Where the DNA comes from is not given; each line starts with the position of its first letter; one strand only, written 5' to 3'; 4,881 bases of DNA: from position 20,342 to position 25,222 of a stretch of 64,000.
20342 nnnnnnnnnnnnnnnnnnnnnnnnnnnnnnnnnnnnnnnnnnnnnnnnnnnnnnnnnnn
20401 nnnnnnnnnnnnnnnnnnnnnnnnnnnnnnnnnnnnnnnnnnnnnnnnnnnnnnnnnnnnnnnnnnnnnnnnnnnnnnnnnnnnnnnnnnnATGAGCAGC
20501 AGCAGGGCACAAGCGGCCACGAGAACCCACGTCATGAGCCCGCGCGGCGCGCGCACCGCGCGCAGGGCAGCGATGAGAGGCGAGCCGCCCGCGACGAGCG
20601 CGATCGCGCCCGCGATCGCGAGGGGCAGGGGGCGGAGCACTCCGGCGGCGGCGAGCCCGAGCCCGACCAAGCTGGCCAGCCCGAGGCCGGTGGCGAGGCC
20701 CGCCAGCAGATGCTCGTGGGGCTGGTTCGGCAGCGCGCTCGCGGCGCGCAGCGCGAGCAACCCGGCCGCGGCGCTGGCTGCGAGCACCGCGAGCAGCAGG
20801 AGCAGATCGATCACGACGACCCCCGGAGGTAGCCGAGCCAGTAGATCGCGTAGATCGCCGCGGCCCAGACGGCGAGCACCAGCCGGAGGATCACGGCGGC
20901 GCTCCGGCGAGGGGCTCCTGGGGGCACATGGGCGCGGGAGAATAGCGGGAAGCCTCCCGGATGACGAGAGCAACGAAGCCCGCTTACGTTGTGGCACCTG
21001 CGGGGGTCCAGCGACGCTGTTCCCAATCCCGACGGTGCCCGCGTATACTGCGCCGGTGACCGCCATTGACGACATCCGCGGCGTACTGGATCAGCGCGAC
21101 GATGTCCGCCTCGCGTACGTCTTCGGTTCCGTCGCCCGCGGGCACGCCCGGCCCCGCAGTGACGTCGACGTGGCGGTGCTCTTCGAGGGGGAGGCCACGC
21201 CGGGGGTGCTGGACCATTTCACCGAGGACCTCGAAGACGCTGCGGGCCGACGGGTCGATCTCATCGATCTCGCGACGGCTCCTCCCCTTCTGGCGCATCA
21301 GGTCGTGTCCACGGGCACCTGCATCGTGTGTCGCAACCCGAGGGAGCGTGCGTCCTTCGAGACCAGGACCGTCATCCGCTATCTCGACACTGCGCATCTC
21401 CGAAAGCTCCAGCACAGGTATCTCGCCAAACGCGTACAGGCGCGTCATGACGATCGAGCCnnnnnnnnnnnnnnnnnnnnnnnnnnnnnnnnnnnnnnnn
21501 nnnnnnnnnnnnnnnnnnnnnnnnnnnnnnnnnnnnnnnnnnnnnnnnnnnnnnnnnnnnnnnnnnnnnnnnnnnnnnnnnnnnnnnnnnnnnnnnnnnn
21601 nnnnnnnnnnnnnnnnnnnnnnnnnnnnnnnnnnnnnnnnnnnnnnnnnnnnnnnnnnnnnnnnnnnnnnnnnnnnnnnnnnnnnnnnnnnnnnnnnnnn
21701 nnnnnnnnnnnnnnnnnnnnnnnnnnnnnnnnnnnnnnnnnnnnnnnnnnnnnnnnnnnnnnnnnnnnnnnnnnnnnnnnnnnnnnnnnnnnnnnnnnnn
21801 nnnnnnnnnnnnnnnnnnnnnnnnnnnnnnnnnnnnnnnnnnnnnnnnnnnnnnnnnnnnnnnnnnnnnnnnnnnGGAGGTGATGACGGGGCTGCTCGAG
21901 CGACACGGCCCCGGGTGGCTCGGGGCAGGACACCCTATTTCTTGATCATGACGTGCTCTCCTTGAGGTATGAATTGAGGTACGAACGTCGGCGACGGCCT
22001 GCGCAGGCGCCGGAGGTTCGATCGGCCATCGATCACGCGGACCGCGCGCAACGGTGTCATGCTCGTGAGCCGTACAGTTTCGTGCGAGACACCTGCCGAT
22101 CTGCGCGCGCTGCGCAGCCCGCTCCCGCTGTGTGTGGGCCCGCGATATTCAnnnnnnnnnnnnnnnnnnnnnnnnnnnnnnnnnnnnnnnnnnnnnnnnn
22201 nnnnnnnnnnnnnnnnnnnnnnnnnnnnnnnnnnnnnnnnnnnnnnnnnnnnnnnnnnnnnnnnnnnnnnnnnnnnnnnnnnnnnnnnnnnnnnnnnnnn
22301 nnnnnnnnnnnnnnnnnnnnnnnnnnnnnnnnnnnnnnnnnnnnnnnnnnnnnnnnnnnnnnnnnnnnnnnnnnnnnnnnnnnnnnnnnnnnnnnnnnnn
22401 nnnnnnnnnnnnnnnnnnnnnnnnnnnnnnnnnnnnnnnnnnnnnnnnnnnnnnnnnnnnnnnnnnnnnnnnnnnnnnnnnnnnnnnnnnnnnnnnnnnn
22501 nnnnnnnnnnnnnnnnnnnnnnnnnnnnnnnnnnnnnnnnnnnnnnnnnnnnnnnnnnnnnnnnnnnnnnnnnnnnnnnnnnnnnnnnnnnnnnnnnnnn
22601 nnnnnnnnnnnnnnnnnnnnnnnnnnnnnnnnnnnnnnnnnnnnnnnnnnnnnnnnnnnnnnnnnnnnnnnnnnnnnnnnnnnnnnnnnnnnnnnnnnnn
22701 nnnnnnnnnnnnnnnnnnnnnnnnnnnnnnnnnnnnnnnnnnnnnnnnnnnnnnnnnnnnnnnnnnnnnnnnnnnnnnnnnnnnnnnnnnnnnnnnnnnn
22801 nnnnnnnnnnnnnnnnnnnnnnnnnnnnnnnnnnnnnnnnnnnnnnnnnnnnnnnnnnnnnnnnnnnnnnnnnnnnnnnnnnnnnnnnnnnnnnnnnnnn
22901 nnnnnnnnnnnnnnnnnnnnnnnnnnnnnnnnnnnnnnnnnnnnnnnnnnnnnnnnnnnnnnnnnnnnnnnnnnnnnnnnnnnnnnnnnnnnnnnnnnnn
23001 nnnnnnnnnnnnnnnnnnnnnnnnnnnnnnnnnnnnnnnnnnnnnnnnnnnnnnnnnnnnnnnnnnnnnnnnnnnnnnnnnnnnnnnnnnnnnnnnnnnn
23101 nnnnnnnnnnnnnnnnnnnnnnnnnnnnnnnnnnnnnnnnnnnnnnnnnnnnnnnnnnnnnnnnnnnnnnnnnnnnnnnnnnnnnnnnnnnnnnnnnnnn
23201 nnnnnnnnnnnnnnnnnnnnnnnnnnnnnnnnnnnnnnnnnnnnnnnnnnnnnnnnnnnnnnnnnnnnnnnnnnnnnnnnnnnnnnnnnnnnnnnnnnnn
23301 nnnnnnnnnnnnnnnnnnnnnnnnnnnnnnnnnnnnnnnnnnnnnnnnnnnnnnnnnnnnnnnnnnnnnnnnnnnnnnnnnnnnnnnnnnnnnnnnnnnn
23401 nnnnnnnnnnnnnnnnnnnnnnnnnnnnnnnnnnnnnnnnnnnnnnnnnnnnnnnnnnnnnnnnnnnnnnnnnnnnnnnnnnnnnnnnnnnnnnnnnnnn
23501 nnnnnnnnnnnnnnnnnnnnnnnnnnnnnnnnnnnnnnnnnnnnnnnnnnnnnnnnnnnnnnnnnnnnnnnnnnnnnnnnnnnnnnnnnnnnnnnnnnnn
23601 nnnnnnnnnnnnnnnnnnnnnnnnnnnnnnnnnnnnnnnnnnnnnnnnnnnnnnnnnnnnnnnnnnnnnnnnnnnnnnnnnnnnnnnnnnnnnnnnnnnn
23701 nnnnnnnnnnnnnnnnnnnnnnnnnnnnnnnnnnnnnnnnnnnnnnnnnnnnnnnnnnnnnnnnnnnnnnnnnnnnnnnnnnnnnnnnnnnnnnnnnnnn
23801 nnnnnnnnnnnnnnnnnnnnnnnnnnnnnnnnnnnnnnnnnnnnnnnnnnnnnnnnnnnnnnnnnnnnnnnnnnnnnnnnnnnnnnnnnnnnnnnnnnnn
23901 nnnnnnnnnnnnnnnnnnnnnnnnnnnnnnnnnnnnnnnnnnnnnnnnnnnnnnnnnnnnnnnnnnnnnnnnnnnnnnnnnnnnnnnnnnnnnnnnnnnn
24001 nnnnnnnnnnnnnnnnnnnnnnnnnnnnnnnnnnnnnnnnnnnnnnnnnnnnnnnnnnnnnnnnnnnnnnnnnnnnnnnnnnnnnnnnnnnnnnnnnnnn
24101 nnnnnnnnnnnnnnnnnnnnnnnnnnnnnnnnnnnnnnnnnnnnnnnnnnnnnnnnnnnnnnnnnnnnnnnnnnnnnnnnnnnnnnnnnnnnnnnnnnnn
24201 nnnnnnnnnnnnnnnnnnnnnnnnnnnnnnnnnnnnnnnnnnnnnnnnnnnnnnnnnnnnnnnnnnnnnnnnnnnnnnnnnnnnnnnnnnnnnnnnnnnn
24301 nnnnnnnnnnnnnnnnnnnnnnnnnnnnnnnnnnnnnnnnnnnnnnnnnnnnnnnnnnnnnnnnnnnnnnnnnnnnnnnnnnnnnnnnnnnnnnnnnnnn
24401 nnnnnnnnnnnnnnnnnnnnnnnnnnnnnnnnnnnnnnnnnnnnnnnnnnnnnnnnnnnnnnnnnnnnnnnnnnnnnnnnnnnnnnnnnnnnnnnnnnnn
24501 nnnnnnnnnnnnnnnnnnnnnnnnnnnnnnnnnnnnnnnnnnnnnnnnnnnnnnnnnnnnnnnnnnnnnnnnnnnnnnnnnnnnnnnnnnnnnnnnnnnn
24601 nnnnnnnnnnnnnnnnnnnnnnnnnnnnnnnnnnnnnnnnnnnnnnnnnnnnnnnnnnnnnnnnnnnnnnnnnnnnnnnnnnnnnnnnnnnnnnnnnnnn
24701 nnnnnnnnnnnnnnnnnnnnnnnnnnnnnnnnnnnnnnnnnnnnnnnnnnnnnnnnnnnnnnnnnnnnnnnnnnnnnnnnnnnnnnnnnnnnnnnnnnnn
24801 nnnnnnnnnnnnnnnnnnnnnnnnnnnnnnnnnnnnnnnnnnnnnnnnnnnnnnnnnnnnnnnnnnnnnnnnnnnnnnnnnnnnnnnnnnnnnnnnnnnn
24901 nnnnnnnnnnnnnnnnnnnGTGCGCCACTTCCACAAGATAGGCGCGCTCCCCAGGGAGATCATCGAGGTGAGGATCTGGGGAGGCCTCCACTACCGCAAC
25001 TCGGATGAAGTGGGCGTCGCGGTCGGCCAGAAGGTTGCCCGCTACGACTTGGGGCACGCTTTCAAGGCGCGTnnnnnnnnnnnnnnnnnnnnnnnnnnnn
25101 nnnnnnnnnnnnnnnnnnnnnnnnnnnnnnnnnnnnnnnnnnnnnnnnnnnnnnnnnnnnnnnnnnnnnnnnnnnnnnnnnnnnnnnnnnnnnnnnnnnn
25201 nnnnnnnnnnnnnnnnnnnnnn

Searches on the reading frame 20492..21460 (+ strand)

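Call 17: search_protein_families(library=pfam, proteins=[window:20492-21460:+], max_evalue=0.01)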
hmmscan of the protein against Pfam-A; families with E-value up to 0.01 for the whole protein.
window:20492-21460:+ (323 aa): 2 families
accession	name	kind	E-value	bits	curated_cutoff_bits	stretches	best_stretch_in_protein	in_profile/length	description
PF18765.7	Polbeta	-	1.5e-20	73.6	26.9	1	195-283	3-92/93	Polymerase beta, Nucleotidyltransferase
PF01909.29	NTP_transf_2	-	5e-10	40.1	21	1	193-258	2-72/93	Nucleotidyltransferase domain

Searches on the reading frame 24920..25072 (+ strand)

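Call 17: search_protein_families(library=pfam, proteins=[window:24920-25072:+], max_evalue=0.01)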
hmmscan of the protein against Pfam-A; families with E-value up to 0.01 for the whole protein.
window:24920-25072:+ (51 aa): 1 family
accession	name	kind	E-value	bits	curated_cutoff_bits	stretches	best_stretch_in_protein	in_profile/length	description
PF11751.14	PorP_SprF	-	0.0076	16.2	22.3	1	16-49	219-253/273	Type IX secretion system membrane protein PorP/SprF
